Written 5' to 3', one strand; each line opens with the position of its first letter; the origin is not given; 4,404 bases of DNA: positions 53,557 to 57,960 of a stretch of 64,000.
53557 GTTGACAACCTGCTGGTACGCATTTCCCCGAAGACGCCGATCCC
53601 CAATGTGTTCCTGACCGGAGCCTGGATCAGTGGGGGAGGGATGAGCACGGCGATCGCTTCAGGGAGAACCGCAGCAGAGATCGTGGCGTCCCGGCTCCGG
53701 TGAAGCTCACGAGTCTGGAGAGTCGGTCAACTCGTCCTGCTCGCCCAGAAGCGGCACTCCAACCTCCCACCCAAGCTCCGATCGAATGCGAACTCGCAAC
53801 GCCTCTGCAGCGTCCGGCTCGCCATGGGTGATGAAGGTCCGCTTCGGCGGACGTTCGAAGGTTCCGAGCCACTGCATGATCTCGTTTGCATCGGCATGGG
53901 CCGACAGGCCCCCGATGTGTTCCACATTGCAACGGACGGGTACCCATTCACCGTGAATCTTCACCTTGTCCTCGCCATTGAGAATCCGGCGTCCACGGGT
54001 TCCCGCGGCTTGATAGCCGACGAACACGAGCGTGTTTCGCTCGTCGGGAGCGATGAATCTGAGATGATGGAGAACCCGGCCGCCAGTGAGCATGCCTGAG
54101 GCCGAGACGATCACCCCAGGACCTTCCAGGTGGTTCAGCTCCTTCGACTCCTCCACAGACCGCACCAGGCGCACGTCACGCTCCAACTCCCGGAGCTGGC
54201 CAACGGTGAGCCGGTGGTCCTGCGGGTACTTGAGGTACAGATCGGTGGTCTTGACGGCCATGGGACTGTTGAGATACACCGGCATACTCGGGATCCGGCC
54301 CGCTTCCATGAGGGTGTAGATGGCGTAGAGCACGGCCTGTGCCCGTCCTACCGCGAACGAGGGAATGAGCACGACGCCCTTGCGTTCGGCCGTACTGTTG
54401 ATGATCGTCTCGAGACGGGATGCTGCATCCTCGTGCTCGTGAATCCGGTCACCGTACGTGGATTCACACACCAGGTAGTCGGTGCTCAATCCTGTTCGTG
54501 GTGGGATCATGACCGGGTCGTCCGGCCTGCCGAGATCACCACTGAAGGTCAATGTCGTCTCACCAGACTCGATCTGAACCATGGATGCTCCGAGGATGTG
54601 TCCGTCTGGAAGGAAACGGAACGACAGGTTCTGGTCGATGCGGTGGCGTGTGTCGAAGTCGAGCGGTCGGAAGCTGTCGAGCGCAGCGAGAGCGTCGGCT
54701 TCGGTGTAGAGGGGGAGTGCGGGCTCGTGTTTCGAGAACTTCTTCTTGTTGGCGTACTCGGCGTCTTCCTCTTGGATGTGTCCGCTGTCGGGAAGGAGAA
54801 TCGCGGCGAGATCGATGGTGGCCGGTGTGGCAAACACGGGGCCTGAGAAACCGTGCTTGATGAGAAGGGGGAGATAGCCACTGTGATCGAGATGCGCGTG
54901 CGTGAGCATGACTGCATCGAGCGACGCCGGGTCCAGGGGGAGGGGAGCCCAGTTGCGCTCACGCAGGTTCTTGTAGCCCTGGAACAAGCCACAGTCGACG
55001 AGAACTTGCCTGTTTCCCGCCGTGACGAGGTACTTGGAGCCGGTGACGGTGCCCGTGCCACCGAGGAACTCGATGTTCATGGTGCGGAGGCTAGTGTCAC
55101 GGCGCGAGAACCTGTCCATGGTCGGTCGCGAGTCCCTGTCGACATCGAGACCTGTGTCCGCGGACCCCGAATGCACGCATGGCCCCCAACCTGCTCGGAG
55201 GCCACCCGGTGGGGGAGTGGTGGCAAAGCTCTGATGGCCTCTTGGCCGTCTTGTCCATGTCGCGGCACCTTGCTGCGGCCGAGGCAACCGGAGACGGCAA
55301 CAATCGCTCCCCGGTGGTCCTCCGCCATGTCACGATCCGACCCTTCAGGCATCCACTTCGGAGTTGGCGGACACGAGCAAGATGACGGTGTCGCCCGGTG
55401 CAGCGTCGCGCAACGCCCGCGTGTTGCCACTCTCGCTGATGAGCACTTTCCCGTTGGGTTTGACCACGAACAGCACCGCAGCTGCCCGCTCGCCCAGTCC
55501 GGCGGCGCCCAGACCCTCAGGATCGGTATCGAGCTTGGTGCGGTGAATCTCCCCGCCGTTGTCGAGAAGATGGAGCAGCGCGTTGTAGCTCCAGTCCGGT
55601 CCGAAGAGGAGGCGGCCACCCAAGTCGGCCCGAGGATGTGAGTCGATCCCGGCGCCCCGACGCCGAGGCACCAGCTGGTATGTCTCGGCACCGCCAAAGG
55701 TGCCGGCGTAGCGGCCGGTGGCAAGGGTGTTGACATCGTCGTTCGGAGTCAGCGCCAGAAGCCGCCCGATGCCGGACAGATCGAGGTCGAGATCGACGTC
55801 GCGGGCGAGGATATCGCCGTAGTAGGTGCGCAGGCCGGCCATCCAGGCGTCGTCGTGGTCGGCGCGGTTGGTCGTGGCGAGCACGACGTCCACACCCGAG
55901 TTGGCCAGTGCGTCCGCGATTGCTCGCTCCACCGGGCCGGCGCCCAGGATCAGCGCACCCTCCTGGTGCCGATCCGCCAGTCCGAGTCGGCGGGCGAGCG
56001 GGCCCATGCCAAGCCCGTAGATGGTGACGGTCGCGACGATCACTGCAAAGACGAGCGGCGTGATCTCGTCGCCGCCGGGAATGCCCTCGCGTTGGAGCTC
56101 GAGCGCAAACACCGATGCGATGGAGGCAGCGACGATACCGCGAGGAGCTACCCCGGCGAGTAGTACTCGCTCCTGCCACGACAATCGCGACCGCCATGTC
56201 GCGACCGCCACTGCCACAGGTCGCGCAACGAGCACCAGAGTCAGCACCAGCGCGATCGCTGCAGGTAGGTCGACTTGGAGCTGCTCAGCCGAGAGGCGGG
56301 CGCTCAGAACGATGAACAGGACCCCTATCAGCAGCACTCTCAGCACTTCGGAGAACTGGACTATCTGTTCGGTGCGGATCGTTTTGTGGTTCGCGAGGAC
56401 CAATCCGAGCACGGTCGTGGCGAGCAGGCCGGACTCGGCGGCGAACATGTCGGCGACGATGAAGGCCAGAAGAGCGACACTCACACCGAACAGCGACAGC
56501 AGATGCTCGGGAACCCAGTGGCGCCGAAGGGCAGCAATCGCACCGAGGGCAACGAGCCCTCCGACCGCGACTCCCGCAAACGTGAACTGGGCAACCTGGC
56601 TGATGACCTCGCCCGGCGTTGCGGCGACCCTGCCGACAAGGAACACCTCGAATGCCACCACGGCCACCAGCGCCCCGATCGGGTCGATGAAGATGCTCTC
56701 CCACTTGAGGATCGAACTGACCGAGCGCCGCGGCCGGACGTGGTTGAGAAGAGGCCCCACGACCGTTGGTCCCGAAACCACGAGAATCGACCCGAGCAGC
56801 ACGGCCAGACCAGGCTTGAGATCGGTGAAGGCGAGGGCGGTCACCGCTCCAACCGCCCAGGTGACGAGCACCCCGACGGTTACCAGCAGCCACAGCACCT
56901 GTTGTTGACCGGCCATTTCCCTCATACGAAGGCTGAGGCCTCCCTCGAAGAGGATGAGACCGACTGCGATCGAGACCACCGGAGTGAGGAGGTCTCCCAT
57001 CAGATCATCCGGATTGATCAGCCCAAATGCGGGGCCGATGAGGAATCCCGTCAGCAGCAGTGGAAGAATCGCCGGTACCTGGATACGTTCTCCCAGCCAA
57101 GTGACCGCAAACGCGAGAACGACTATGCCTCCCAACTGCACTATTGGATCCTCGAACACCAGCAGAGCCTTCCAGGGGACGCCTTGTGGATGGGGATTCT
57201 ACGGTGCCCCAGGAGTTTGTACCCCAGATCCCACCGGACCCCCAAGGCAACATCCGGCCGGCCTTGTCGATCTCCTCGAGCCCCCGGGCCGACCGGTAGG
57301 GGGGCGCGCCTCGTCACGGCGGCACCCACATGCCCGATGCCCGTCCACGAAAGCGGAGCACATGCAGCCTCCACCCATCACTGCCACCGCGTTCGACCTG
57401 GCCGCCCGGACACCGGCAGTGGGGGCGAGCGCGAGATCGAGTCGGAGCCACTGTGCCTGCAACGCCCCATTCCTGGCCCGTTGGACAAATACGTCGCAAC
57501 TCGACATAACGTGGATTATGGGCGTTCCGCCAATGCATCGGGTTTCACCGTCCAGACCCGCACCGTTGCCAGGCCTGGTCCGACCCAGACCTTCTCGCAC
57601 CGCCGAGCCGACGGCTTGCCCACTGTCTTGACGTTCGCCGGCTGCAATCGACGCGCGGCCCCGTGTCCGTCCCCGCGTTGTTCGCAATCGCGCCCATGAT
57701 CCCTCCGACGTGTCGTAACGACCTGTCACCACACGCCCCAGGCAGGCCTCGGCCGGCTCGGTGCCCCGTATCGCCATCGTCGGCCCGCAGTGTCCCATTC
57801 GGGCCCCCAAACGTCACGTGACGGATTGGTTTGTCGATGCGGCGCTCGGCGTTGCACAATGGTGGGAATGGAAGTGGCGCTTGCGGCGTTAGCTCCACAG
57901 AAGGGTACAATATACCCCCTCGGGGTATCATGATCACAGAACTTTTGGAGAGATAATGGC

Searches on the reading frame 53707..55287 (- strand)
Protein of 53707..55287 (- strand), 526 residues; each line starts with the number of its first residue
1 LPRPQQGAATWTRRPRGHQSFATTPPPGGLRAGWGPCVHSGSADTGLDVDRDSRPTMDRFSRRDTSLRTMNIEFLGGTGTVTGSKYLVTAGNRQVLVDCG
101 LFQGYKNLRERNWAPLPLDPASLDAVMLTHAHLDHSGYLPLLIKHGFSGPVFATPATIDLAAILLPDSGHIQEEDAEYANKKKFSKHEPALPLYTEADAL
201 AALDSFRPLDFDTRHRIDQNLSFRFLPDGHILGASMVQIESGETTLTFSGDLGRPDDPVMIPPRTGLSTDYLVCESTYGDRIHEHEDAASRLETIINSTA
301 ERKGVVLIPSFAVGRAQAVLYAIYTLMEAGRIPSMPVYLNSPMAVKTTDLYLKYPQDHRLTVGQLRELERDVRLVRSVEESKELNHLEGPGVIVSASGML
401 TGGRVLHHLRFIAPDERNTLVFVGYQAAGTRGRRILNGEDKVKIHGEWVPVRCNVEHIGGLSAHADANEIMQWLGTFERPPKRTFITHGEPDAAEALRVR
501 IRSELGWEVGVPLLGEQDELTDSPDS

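Call 55: search_protein_families(library=pfam, proteins=[window:53707-55287:-], max_evalue=0.01)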
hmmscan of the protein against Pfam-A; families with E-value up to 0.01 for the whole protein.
window:53707-55287:- (526 aa): 5 families
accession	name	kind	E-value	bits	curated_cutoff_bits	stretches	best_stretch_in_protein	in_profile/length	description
PF10996.14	Beta-Casp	-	8.1e-36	123.6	27.7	1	316-435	1-120/120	Beta-Casp domain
PF07521.17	RMMBL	-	7.5e-20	71.1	21.6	1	448-512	1-63/63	Zn-dependent metallo-hydrolase RNA specificity domain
PF00753.33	Lactamase_B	-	5.5e-13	49.7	22.7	1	85-146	8-67/196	Metallo-beta-lactamase superfamily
PF12706.13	Lactamase_B_2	-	1.7e-07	31.5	27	1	93-162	1-71/200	Beta-lactamase superfamily domain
PF16661.11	Lactamase_B_6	-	1.6e-06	28.1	27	1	88-245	2-155/193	Metallo-beta-lactamase superfamily domain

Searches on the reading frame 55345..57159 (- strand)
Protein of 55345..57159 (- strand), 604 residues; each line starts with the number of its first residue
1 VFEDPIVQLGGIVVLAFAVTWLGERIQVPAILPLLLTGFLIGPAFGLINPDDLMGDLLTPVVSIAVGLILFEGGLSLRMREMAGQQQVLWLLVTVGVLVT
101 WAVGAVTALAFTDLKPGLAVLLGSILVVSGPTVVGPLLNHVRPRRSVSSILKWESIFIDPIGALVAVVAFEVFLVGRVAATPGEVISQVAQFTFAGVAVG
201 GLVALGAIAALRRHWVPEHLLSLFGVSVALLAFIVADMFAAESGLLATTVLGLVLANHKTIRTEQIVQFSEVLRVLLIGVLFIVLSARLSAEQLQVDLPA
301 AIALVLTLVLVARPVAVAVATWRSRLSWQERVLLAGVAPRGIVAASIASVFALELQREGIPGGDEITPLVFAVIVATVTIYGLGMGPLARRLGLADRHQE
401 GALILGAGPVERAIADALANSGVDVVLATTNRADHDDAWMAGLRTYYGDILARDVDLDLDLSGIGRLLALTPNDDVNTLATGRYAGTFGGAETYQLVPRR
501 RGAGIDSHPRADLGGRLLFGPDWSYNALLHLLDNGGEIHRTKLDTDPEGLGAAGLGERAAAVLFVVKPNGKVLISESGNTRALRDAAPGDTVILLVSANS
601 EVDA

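Call 7: find_related_loci(query=window:55345-57159:-, collection=genome_contigs, flank=4000)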
Query window:55345-57159:- (604 aa) in genome_contigs; peptide patterns used: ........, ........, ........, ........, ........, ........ (x = any residue, [..] = any of these).
149 stretches matched a pattern; 25 encode a relative of the query (tblastn E <= 1e-3); 25 distinct loci.
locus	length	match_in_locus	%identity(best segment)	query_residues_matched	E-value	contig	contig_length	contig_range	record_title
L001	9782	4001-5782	77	1-595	0e+0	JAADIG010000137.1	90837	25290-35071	MAG: Actinomycetota bacterium isolate M_MetaBat.3 contig-127_101, whole genome shotgun sequence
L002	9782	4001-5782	77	1-595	0e+0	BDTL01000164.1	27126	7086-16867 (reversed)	Bacterium BMS3Bbin02 DNA, contig: NODE_2, whole genome shotgun sequence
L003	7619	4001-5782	70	1-593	0e+0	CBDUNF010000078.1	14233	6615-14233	MAG TPA_asm: uncultured bacterium isolate SRR22808118_binner23_Refined_49 genome assembly, contig: ERZ25043431.3151, who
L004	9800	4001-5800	70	1-600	0e+0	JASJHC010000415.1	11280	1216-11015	MAG: Acidimicrobiia bacterium isolate ChS5.bin.13 ChesSed_k141_1458498, whole genome shotgun sequence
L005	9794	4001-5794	72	1-597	0e+0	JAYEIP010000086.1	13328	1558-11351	MAG: Actinomycetota bacterium isolate MAG188 MAG188_86, whole genome shotgun sequence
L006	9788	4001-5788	70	1-595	0e+0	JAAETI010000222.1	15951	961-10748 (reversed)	MAG: bacterium isolate Vin_3 VinG_CONTIG646999, whole genome shotgun sequence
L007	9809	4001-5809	67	1-602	0e+0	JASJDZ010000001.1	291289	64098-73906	MAG: Acidimicrobiia bacterium isolate MO_197.B6 MO_197.c_0, whole genome shotgun sequence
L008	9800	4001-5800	70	1-599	0e+0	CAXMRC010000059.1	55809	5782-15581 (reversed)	MAG: uncultured Gemmatimonadales bacterium isolate 10C-St20-MC-01_bin.19.orig genome assembly, contig: k141_3841510, who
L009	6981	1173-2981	67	1-603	0e+0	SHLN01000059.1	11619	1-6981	MAG: Acidimicrobiia bacterium isolate MetaBAT.bin.17 NODE_1439_length_11619_cov_7.023608, whole genome shotgun sequence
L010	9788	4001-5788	66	1-596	0e+0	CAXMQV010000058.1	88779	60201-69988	MAG: uncultured Gammaproteobacteria bacterium isolate 10C-St20-MC-01_bin.11.orig genome assembly, contig: k141_706964, w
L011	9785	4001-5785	65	1-595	0e+0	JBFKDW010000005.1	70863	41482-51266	MAG: Acidimicrobiia bacterium isolate Mix_sand20.2022.06.G.68 k141_1241174_length_70863_cov_19.7231, whole genome shotgu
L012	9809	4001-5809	64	1-603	0e+0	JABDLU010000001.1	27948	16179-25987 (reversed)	MAG: Acidimicrobiia bacterium isolate SS_bin_83 k127_1619444, whole genome shotgun sequence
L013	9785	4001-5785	59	3-599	0e+0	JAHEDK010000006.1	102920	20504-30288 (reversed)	MAG: Actinomycetes bacterium isolate Ww199 NODE_81_length_102920_cov_9.051499, whole genome shotgun sequence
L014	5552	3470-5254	58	3-601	0e+0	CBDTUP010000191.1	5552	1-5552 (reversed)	MAG TPA_asm: uncultured bacterium isolate ERR2431953_concoct_193 genome assembly, contig: ERZ23880187.20288, whole genom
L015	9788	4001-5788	58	2-601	0e+0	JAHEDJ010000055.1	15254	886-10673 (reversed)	MAG: bacterium isolate Ww198 NODE_6689_length_15254_cov_14.018437, whole genome shotgun sequence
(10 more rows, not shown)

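Call 14: find_homologous_proteins(query=window:55345-57159:-, max_evalue=1e-100)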
Query window:55345-57159:- (604 aa): 2359 proteins with E <= 1e-100 among 8000 candidates; the best 120 are listed.
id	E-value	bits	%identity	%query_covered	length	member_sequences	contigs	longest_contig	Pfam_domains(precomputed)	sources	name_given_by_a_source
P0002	0.0e+0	1251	100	99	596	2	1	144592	PF00999.27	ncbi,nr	ncbi:MAG: hypothetical protein GWP04_03910 [Gammaproteobacteria bacterium]|nr:hypothetical protein [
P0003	0.0e+0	1103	88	100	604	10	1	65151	PF00999.27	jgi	-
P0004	0.0e+0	1068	84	100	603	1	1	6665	PF00999.27,PF02254.25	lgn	-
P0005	1.0e-278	944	77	99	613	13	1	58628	PF00999.27,PF02254.25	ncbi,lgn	-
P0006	1.6e-275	934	76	99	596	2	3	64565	PF00999.27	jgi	jgi:NhaP-type Na+/H+ or K+/H+ antiporter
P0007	1.1e-266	904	72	100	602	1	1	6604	PF00999.27,PF02254.25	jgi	jgi:NhaP-type Na+/H+ or K+/H+ antiporter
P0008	3.7e-264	896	70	100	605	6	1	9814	PF00999.27,PF02254.25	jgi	jgi:NhaP-type Na+/H+ or K+/H+ antiporter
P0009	1.6e-263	894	71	99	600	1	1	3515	PF00999.27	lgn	-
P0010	1.8e-262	891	71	99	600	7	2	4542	PF00999.27,PF02254.25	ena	-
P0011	1.2e-261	888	72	99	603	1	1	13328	PF00999.27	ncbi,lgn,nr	ncbi:MAG: cation:proton antiporter [Actinomycetota bacterium]|nr:cation:proton antiporter [Actinomyc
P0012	5.0e-261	886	71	99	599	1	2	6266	PF00999.27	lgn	-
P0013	1.2e-260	885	72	99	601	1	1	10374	PF00999.27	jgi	jgi:NhaP-type Na+/H+ or K+/H+ antiporter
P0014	1.5e-260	884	70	99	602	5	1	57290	PF00999.27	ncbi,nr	ncbi:MAG: cation:proton antiporter [Acidimicrobiia bacterium]|nr:cation:proton antiporter [Acidimicr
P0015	1.5e-260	884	70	99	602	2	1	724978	PF00999.27,PF02254.25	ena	-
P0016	2.3e-260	884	70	100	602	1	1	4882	PF00999.27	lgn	-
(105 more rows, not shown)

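Call 15: find_encoding_contigs(protein=P0003, flank=5000, max_places=4)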
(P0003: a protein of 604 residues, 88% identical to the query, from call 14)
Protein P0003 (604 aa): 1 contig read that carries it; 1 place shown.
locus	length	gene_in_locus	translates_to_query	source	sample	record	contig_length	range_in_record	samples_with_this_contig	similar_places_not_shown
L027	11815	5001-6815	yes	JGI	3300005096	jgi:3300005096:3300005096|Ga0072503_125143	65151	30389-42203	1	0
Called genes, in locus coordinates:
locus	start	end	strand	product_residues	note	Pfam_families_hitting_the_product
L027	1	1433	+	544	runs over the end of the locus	PF01019:G_glu_transpept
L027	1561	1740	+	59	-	-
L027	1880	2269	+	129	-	-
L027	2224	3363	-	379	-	PF10509:GalKase_gal_bdg, PF00288:GHMP_kinases_N, PF08544:GHMP_kinases_C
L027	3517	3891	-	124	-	PF00085:Thioredoxin, PF14595:Thioredoxin_9 (weak), PF13905:Thioredoxin_8 (faint)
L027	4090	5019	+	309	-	-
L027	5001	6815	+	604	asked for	PF00999:Na_H_Exchanger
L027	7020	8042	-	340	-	PF00248:Aldo_ket_red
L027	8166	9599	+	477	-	PF00753:Lactamase_B, PF12706:Lactamase_B_2, PF16661:Lactamase_B_6 (weak), PF10996:Beta-Casp, PF07521:RMMBL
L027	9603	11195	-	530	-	PF00890:FAD_binding_2 (weak), PF01266:DAO, PF12831:FAD_oxidored (faint), PF13450:NAD_binding_8, PF01593:Amino_oxidase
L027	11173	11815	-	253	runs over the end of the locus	PF01875:Memo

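Call 16: find_encoding_contigs(protein=P0004, flank=5000, max_places=4)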
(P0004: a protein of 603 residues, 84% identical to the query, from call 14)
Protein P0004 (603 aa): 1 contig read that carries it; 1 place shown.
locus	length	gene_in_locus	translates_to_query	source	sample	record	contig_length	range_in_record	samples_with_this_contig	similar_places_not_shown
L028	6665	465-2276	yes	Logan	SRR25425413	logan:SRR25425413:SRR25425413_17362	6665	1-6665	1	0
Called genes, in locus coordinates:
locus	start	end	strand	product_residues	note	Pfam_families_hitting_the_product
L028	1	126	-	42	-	?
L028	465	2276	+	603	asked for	PF00999:Na_H_Exchanger, PF02254:TrkA_N (faint)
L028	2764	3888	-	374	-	PF03435:Sacchrp_dh_NADP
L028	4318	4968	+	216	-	-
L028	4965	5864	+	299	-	-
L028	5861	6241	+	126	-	PF00392:GntR, PF14502:HTH_41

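Call 17: find_encoding_contigs(protein=P0002, flank=5000, max_places=4)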
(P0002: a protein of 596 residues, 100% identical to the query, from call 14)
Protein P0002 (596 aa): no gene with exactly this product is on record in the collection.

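Call 55: search_protein_families(library=pfam, proteins=[window:55345-57159:-], max_evalue=0.01)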
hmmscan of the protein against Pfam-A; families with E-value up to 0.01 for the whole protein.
window:55345-57159:- (604 aa): 2 families
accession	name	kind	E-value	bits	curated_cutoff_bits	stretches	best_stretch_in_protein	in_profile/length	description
PF00999.27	Na_H_Exchanger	-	4e-36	125.1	26.2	1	14-390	2-374/375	Sodium/hydrogen exchanger, transmembrane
PF02254.24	TrkA_N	-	0.0001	23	23.8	1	403-482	2-81/116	TrkA-N domain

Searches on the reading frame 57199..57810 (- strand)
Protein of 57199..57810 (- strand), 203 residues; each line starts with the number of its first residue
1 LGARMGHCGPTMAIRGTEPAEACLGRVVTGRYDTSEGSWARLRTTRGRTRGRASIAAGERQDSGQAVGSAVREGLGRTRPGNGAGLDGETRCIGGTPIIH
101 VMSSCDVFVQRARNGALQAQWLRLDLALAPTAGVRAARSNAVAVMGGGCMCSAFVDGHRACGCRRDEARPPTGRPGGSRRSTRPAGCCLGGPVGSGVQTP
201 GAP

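Call 13: find_homologous_proteins(query=window:57199-57810:-, max_evalue=0.01)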
Query window:57199-57810:- (203 aa): 1 proteins with E <= 0.01 among 1936 candidates.
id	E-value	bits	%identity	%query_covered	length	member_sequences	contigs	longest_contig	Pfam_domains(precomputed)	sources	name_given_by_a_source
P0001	2.1e-124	431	100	98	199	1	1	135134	-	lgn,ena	-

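Call 55: search_protein_families(library=pfam, proteins=[window:57199-57810:-], max_evalue=0.01)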
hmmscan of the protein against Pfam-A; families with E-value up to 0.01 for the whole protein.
window:57199-57810:- (203 aa): 0 families

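Call 71: search_protein_families(library=ncbifam, proteins=[window:57199-57810:-], max_evalue=0.1)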
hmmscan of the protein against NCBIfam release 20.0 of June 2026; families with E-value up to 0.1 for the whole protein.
window:57199-57810:- (203 aa): 0 families
